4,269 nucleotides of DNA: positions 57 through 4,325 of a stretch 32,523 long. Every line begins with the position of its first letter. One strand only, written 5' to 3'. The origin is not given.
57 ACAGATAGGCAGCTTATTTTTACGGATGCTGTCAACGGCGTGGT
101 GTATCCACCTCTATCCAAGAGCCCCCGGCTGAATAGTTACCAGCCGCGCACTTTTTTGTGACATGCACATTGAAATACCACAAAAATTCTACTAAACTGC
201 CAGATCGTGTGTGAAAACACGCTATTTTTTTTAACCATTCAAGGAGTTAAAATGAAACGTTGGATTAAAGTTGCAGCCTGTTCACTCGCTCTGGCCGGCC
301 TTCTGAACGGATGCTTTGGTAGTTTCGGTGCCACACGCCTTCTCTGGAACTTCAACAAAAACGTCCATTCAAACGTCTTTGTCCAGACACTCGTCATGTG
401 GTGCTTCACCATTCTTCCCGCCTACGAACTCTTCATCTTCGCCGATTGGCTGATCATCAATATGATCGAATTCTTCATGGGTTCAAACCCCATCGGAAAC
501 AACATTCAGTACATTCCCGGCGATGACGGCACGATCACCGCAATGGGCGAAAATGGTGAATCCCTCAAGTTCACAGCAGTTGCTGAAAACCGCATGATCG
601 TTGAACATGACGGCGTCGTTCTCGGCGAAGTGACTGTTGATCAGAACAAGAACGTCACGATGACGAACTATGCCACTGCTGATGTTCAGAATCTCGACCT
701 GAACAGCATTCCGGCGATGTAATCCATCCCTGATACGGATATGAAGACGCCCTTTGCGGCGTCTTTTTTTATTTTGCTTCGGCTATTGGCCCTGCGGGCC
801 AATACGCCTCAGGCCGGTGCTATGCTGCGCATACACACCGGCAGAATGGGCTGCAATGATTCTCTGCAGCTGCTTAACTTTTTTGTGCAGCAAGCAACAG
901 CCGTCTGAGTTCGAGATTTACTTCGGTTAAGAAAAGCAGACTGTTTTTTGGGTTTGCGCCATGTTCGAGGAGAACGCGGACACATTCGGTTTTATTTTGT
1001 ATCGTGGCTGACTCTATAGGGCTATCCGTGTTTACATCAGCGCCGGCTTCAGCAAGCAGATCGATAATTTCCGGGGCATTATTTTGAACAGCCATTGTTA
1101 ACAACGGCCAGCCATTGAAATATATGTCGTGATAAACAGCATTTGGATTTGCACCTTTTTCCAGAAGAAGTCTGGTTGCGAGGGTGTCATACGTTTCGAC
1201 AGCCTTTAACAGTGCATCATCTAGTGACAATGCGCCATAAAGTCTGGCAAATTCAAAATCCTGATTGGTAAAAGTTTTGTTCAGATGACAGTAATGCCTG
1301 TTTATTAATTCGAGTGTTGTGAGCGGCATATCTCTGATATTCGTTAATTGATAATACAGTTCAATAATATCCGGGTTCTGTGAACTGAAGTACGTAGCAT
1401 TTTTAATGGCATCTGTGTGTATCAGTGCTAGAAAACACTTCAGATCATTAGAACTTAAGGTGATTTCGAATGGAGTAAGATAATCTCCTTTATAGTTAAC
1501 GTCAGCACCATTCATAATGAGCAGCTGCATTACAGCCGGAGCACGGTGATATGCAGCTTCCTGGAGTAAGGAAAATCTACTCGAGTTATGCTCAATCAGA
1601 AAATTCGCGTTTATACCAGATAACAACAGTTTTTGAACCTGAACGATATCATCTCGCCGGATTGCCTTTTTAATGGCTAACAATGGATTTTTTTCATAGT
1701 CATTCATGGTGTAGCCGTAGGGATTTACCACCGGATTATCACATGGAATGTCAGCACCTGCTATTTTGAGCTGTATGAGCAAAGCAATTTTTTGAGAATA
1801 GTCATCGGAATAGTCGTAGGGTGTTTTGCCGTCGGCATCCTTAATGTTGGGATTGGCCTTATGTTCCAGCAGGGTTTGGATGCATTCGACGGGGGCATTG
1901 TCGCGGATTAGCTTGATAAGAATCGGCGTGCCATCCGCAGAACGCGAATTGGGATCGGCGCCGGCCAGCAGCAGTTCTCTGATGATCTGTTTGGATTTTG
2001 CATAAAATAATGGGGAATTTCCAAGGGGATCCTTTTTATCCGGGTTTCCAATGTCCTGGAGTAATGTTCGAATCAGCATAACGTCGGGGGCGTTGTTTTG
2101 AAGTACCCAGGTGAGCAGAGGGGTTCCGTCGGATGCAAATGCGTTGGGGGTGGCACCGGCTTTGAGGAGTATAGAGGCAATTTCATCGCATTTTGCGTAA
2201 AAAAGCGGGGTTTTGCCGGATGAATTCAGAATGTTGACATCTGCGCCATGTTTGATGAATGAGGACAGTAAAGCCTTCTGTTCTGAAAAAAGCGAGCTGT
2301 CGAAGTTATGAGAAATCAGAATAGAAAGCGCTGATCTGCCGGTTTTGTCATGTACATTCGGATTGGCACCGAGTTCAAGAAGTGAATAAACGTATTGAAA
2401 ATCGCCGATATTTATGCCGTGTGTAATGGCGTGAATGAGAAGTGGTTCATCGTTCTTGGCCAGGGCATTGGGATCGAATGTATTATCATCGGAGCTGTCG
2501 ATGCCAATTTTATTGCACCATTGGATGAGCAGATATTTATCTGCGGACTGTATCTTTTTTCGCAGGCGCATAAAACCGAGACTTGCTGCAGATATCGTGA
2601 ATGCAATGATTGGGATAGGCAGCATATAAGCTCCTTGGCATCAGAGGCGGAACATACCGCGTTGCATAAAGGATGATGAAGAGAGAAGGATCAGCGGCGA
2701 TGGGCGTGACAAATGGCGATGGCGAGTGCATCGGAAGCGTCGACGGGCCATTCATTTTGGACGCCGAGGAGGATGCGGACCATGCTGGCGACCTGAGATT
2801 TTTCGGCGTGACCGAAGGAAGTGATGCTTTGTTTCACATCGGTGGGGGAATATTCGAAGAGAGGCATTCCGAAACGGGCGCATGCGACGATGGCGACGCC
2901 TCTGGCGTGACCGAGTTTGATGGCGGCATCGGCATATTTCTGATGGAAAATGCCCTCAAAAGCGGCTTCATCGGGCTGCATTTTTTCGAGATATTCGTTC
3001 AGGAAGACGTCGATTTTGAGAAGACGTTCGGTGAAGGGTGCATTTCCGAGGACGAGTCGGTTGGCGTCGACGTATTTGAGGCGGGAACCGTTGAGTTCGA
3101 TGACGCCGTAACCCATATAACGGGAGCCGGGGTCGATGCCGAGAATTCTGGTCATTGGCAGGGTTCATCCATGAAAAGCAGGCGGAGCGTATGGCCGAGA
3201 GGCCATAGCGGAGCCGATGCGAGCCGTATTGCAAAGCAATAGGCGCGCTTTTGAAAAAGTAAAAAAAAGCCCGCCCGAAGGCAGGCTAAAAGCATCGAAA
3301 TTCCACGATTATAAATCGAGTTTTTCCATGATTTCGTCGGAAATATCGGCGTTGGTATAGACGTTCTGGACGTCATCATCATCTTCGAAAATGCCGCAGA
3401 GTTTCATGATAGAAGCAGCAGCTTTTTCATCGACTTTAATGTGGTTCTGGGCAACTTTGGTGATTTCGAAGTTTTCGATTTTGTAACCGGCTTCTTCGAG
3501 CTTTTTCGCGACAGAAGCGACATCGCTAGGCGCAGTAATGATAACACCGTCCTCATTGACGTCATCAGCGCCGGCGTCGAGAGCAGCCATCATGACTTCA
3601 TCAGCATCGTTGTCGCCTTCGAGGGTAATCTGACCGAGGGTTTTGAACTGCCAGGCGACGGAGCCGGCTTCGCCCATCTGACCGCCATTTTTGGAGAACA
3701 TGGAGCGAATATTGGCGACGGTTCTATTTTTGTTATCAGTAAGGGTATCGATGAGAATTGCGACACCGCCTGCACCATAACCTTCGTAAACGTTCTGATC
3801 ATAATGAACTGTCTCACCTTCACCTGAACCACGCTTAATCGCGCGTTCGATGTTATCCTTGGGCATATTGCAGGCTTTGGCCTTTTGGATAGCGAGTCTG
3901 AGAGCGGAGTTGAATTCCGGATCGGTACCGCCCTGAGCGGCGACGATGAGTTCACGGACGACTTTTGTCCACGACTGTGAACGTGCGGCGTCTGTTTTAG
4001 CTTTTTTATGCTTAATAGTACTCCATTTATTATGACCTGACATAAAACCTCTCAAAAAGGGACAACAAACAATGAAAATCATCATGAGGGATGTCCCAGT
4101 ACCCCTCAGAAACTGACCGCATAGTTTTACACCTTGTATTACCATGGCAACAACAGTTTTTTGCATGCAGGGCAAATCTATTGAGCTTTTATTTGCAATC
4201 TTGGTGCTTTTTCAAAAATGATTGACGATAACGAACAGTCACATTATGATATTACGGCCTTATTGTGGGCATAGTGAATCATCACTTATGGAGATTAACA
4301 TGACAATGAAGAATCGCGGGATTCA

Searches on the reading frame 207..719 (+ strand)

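Call 8: search_protein_families(library=pfam, proteins=[window:207-719:+], max_evalue=0.01)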
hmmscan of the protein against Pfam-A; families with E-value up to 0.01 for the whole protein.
window:207-719:+ (171 aa): 1 family
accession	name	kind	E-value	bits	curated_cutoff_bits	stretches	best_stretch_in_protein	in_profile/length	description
PF11810.13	DUF3332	-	5.6e-28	98.2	25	1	21-134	3-110/170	Domain of unknown function (DUF3332)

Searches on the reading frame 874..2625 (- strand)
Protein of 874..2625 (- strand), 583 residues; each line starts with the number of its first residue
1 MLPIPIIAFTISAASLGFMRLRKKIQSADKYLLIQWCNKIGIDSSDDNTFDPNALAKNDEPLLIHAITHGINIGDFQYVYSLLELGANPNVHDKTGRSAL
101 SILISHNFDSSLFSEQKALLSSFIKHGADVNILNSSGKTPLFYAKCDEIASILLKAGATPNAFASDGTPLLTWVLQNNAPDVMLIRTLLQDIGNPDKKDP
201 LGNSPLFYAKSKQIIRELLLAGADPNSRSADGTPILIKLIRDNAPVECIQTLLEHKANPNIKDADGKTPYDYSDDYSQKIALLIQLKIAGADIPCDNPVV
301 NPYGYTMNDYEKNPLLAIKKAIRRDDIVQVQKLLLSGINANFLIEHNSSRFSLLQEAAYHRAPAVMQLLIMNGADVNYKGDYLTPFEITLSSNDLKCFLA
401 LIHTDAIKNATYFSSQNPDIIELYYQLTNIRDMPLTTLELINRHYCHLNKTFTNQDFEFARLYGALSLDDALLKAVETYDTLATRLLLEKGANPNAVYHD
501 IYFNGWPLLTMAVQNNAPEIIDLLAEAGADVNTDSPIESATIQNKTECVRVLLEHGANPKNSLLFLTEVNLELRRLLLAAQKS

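Call 8: search_protein_families(library=pfam, proteins=[window:874-2625:-], max_evalue=0.01)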
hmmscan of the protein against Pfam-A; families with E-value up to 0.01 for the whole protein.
window:874-2625:- (583 aa): 6 families
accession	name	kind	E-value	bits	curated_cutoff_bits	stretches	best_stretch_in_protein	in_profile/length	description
PF12796.13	Ank_2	-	1.7e-36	125.1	27.3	4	474-560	3-87/90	Ankyrin repeats (3 copies)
PF00023.36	Ank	-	3.6e-29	99.6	21.1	0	202-228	2-31/33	Ankyrin repeat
PF13637.12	Ank_4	-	9.3e-25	86.6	22.7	1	482-524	11-49/50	Ankyrin repeats (many copies)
PF13857.12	Ank_5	-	6e-18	65.2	27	1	219-272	2-55/56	Ankyrin repeats (many copies)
PF13606.12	Ank_3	-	3.8e-17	60.8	22.3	0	504-532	1-29/30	Ankyrin repeat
PF23745.1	ANK_LRRK2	-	0.00026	21.3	27.5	0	342-379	23-60/130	LRRK2 ANK repeat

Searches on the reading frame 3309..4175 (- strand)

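Call 8: search_protein_families(library=pfam, proteins=[window:3309-4175:-], max_evalue=0.01)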
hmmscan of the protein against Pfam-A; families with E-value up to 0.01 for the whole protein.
window:3309-4175:- (288 aa): 2 families
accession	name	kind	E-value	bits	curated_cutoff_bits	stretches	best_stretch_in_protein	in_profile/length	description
PF01709.26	Transcrip_reg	-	2.2e-54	183.9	27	1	125-276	1-160/160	TACO1/YebC second and third domain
PF20772.2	TACO1_YebC_N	-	7.2e-32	110.1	36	1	49-119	1-73/73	TACO1/YebC protein N-terminal domain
